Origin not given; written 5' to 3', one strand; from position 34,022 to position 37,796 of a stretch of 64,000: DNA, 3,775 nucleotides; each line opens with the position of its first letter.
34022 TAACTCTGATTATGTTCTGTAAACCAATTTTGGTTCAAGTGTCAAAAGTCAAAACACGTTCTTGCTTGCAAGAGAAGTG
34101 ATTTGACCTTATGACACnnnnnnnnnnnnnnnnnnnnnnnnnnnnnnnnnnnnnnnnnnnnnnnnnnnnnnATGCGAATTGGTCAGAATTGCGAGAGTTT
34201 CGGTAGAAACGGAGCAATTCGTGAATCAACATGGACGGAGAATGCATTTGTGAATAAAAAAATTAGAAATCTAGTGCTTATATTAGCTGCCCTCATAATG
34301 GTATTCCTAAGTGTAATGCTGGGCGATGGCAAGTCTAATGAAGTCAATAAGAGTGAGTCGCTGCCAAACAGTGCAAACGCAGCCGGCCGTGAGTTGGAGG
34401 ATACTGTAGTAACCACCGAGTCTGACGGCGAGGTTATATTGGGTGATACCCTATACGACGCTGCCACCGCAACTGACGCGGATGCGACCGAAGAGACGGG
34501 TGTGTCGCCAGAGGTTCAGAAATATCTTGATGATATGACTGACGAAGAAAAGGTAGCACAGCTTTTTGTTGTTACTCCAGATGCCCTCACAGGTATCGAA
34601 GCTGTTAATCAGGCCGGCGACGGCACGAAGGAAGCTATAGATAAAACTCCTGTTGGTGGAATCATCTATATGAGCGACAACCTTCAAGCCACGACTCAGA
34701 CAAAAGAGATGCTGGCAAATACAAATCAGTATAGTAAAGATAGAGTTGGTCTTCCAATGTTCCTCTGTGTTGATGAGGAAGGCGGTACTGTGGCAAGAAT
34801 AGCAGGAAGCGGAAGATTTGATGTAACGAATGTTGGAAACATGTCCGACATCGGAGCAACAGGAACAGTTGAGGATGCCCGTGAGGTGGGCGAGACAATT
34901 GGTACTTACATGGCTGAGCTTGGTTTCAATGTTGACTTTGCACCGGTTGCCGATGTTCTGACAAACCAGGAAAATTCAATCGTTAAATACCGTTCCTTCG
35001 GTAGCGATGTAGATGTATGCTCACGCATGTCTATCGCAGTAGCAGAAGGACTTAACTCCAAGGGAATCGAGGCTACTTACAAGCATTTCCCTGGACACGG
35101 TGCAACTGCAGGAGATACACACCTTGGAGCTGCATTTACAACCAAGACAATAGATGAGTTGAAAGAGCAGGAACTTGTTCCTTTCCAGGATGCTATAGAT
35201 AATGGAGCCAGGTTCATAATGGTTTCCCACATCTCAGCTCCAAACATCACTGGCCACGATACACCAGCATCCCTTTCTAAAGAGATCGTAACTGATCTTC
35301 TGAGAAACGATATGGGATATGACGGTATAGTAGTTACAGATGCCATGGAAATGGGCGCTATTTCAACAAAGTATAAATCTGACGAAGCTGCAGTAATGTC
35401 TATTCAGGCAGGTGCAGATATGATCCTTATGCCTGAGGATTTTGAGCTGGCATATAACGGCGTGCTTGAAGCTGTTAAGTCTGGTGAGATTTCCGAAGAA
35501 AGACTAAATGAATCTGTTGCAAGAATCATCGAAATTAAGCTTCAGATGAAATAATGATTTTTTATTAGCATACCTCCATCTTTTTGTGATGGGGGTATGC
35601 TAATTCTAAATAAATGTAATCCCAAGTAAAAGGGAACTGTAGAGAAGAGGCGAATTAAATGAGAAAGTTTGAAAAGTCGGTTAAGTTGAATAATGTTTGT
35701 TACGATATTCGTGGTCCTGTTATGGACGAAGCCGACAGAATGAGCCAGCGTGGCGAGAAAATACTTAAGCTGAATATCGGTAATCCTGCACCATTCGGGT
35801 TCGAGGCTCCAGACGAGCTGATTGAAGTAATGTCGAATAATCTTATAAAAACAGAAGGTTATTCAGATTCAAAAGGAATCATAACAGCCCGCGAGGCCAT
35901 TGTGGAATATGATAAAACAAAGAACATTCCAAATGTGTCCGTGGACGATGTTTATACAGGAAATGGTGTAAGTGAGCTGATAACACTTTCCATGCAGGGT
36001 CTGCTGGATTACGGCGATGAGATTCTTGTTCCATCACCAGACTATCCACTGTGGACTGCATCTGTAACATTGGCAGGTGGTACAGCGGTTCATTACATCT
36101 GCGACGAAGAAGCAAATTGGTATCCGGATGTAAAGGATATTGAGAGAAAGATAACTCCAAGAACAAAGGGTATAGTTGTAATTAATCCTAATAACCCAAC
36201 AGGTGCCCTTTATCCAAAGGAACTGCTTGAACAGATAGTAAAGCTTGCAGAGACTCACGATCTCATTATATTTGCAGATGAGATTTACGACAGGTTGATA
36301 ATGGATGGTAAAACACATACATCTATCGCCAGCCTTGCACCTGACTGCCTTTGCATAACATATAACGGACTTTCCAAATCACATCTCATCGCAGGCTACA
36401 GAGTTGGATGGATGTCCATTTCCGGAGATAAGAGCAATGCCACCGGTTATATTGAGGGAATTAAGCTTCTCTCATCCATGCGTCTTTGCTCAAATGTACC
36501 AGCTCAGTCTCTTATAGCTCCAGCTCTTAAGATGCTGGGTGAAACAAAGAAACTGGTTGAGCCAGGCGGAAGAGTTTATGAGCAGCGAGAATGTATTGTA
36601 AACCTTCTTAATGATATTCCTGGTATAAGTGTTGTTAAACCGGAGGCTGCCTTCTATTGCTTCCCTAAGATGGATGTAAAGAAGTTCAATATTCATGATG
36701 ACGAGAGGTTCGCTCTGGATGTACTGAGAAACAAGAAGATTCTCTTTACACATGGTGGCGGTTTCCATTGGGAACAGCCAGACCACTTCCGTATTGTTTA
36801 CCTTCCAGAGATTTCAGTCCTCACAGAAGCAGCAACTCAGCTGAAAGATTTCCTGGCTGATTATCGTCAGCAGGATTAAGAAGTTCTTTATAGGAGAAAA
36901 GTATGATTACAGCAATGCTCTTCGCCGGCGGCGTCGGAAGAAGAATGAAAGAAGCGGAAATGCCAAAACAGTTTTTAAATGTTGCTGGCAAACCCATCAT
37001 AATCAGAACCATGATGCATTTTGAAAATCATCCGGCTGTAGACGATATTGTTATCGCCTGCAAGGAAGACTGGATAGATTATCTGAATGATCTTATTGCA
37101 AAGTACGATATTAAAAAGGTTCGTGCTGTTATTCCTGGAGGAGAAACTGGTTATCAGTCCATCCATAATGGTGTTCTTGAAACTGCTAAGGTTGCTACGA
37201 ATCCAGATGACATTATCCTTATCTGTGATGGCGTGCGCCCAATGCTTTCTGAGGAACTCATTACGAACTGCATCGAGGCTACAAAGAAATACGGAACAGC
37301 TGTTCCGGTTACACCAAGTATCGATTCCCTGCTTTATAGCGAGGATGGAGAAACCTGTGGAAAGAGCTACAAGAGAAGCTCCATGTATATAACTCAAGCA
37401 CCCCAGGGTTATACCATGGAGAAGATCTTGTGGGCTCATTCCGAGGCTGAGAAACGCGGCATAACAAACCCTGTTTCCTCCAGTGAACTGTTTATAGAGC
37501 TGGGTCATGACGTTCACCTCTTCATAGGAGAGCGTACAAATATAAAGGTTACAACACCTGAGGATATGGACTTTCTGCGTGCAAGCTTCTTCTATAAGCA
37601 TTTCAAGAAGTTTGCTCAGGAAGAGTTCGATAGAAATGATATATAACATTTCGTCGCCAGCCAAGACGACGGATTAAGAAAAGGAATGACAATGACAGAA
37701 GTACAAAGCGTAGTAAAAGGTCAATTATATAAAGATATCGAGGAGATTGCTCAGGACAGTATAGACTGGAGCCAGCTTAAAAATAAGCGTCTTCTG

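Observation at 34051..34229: Four-way-junction non-coding element with extensive covariation between two copies (copy A)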

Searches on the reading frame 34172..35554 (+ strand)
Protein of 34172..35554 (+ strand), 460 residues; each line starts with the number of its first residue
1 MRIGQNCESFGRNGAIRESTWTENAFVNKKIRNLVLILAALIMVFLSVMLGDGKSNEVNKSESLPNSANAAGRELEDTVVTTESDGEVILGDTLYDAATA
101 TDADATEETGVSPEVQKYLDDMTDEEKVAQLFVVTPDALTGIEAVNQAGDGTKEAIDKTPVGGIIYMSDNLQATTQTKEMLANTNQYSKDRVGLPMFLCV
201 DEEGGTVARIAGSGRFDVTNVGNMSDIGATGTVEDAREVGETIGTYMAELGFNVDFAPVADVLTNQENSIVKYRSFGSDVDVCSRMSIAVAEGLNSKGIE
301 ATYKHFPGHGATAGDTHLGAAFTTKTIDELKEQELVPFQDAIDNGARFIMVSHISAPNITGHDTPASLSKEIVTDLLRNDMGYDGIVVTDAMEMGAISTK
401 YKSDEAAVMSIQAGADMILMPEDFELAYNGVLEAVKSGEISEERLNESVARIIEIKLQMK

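Call 9: search_protein_families(library=pfam, proteins=[window:34172-35554:+])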
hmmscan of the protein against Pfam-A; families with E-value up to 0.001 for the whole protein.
window:34172-35554:+ (460 aa): 1 family
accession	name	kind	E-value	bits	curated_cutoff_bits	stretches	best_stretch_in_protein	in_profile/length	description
PF00933.27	Glyco_hydro_3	-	1.9e-83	280.9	27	1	125-454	3-315/316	Glycosyl hydrolase family 3 N terminal domain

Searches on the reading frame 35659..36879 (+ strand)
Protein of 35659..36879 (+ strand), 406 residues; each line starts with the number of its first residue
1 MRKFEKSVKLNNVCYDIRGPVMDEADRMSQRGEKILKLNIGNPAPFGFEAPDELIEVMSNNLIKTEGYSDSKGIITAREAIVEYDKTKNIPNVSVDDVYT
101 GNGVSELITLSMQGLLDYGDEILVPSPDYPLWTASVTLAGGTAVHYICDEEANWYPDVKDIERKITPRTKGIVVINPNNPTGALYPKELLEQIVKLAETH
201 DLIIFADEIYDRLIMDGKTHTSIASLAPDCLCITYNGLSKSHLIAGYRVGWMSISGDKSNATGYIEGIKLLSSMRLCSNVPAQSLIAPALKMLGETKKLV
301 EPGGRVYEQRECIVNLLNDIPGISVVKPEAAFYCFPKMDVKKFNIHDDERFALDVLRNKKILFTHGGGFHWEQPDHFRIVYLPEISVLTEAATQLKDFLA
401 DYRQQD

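Call 9: search_protein_families(library=pfam, proteins=[window:35659-36879:+])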
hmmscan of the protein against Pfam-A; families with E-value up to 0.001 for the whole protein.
window:35659-36879:+ (406 aa): 2 families
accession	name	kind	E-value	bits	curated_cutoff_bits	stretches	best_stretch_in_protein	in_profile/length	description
PF00155.27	Aminotran_1_2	-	2.8e-49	168.7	19.7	1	34-383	2-349/361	Aminotransferase class I and II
PF01041.23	DegT_DnrJ_EryC1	-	2.2e-06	27.6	19.8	1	108-207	54-145/360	DegT/DnrJ/EryC1/StrS aminotransferase family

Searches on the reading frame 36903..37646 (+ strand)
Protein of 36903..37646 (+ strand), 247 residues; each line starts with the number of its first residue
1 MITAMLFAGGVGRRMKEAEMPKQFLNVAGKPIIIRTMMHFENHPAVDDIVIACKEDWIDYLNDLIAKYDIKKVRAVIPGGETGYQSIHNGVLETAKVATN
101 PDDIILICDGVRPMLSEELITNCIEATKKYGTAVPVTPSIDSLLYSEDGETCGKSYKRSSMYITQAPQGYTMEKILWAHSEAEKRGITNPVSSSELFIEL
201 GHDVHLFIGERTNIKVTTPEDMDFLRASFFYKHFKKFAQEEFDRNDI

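Call 9: search_protein_families(library=pfam, proteins=[window:36903-37646:+])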
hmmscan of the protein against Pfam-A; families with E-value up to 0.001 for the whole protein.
window:36903-37646:+ (247 aa): 3 families
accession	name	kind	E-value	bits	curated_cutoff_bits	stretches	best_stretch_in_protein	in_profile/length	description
PF01128.25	IspD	-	4e-39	135.1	27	1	3-229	2-217/221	2-C-methyl-D-erythritol 4-phosphate cytidylyltransferase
PF12804.13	NTP_transf_3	-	5.5e-11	43.3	27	1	5-138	2-124/160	MobA-like NTP transferase domain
PF02348.25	CTP_transf_3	-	0.00038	20.8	22.6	1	22-132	16-119/217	Cytidylyltransferase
